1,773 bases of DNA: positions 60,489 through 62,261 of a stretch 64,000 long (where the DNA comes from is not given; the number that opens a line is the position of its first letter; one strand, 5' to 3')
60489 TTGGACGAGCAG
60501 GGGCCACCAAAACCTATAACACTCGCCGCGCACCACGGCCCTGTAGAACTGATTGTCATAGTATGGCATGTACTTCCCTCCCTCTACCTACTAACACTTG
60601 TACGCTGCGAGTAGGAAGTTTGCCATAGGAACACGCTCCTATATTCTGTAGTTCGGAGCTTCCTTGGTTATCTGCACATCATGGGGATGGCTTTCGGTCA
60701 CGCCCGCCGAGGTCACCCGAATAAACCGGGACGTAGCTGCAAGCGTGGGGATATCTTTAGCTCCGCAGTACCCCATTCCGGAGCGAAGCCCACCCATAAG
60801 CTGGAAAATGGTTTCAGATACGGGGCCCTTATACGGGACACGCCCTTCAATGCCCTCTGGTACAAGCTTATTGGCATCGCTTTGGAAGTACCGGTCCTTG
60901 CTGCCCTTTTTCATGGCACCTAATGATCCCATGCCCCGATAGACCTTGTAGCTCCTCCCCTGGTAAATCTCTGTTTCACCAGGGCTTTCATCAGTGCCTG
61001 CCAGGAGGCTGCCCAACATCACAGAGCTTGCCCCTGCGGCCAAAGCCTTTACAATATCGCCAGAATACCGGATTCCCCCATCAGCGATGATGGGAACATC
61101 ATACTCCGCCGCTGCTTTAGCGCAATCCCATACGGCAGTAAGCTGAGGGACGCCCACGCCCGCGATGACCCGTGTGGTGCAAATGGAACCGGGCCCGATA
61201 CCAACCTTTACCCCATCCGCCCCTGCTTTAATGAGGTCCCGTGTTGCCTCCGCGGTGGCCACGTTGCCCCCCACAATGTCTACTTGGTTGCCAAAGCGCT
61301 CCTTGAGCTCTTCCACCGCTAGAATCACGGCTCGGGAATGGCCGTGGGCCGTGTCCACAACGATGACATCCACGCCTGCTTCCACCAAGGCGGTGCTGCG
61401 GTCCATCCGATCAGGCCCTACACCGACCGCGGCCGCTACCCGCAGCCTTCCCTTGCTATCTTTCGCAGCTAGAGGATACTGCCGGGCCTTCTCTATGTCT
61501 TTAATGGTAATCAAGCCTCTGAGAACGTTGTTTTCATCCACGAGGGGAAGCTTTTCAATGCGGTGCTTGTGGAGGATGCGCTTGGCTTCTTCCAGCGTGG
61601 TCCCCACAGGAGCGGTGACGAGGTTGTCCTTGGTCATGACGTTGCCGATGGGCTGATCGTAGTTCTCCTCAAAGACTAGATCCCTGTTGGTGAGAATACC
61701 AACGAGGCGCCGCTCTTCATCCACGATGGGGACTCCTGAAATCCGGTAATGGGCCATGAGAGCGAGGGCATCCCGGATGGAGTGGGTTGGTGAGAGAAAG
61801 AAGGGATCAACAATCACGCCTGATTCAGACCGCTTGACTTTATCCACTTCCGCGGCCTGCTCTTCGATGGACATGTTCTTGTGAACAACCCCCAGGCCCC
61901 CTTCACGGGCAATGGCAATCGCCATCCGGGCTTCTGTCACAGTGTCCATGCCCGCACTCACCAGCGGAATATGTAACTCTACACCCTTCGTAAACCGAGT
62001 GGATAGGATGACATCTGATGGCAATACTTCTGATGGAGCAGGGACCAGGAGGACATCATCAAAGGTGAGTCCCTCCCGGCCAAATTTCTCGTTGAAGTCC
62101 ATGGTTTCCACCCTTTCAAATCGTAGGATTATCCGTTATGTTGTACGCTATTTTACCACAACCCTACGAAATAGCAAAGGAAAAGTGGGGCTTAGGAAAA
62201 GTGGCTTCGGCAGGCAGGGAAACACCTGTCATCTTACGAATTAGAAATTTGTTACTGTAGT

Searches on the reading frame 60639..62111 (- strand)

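Call 60: search_protein_families(library=pfam, proteins=[window:60639-62111:-], max_evalue=0.00001)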
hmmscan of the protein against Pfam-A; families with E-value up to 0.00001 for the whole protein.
window:60639-62111:- (490 aa): 4 families
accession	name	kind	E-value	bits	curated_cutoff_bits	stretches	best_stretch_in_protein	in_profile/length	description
PF00478.31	IMPDH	-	5.7e-169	562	25.6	1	14-477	1-345/345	IMP dehydrogenase / GMP reductase domain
PF00571.33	CBS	-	9.5e-26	90.3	24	2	102-146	8-52/57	CBS domain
PF03060.21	NMO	-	3.6e-13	50.1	28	1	279-378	138-233/331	Nitronate monooxygenase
PF01070.24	FMN_dh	-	2.6e-07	30.5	24.9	1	284-368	226-303/350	FMN-dependent dehydrogenase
